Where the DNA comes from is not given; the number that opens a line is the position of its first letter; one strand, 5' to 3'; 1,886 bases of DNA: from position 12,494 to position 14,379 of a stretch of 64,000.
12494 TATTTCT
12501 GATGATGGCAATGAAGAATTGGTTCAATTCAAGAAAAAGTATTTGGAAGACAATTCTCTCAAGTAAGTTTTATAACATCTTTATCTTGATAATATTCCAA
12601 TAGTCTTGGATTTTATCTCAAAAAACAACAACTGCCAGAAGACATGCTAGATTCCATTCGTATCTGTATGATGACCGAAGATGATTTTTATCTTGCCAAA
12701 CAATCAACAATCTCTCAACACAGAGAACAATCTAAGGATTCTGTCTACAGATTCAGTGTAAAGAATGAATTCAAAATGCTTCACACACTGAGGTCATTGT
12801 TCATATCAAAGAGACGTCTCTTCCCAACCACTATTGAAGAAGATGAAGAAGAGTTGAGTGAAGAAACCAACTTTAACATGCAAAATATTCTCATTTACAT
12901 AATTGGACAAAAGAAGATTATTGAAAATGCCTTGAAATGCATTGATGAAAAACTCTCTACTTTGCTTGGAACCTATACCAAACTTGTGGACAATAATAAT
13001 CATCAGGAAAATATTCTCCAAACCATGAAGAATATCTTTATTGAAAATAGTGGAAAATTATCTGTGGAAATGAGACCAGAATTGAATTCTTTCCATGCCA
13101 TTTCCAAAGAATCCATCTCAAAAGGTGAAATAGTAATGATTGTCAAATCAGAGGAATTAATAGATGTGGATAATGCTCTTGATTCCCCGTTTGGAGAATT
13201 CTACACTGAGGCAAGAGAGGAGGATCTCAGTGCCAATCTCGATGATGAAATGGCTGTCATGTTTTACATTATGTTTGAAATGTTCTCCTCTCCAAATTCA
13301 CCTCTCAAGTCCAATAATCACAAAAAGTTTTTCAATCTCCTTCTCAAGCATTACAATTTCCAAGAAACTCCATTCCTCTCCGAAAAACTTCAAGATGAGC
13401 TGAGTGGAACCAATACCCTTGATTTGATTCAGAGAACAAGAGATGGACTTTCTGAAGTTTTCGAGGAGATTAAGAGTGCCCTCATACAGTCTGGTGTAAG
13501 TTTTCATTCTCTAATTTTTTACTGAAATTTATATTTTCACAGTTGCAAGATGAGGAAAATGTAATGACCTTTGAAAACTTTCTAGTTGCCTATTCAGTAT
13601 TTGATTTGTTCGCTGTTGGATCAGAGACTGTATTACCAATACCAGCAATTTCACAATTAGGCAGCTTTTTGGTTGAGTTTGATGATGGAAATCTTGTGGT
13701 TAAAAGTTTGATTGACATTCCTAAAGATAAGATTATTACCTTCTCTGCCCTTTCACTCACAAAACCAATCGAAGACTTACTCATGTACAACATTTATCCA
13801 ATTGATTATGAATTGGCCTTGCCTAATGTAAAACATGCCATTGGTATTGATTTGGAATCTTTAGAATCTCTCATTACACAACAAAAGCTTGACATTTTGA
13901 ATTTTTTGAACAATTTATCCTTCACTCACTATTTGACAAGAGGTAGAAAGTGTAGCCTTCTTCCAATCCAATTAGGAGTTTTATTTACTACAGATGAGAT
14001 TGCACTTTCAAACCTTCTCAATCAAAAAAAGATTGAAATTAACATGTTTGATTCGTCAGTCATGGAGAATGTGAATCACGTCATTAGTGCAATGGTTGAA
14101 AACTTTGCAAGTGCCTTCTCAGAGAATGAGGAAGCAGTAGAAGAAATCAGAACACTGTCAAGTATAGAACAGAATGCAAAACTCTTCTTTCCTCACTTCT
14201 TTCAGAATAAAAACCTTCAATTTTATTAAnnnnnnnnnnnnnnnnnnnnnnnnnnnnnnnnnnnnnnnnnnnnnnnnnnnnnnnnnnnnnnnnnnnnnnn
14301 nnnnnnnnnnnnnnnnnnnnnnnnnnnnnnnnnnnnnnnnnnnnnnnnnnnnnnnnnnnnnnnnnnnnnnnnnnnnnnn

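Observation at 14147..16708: RCC1 beta-propeller fused N-terminal to a protein kinase, with a signal-anchor; CDS 3' end overlaps the convergent SET gene by 83 nt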

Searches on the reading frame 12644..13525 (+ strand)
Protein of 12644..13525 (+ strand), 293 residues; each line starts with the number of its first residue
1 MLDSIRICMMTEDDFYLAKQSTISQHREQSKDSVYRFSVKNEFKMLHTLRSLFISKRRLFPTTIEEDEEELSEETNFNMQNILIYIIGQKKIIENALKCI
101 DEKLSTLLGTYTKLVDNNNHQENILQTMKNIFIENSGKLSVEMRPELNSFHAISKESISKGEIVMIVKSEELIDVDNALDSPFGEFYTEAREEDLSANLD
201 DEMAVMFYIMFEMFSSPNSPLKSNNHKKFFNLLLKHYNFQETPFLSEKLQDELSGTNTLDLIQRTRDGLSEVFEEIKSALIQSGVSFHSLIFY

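Call 3: search_protein_families(library=pfam, proteins=[window:12644-13525:+], max_evalue=0.01)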
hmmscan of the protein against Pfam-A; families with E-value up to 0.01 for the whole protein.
window:12644-13525:+ (293 aa): 1 family
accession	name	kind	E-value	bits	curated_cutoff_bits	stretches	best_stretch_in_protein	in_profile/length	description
PF09273.16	Rubis-subs-bind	-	5.2e-09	37.3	21.6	1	2-93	38-128/128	Rubisco LSMT substrate-binding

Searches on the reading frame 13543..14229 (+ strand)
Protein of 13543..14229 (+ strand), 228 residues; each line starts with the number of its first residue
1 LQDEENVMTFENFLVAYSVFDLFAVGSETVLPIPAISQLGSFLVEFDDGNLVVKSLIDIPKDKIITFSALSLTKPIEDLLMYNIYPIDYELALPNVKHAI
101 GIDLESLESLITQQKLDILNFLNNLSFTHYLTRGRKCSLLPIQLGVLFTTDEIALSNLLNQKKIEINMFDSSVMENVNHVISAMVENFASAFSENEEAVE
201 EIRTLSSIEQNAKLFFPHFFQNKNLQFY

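Call 3: search_protein_families(library=pfam, proteins=[window:13543-14229:+], max_evalue=0.01)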
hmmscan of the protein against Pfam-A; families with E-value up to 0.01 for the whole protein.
window:13543-14229:+ (228 aa): 0 families

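Call 15: find_homologous_proteins(query=window:13543-14229:+)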
Query window:13543-14229:+ (228 aa): 1 proteins with E <= 0.001 among 301 candidates.
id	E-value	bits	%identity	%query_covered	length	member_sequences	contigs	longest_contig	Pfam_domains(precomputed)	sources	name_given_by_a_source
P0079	8.6e-119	413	96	90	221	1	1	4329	-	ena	-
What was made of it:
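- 13543..14229 (+): Last exon (exon 3) of the convergent SET/Rubisco-LSMT-like gene. Exons 1 and 2 are 11601-12562 and 12604-13495. No 100%-identical database protein covers it (call 15).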

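Call 16: find_encoding_contigs(protein=P0079, flank=10000, max_places=5)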
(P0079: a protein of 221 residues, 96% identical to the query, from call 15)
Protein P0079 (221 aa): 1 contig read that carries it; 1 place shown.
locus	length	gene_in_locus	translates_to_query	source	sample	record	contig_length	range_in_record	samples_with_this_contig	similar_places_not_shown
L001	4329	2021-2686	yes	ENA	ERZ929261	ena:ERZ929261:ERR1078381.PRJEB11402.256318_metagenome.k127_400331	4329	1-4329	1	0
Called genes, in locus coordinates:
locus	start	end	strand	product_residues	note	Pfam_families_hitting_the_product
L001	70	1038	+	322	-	PF27829:Ctm1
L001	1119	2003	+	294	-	PF09273:Rubis-subs-bind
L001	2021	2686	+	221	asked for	-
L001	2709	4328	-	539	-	?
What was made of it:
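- On SET / Rubisco-LSMT-like methyltransferases (the neighbouring gene): Precomputed PF27829 Ctm1 hits the L001 copy (call 16).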
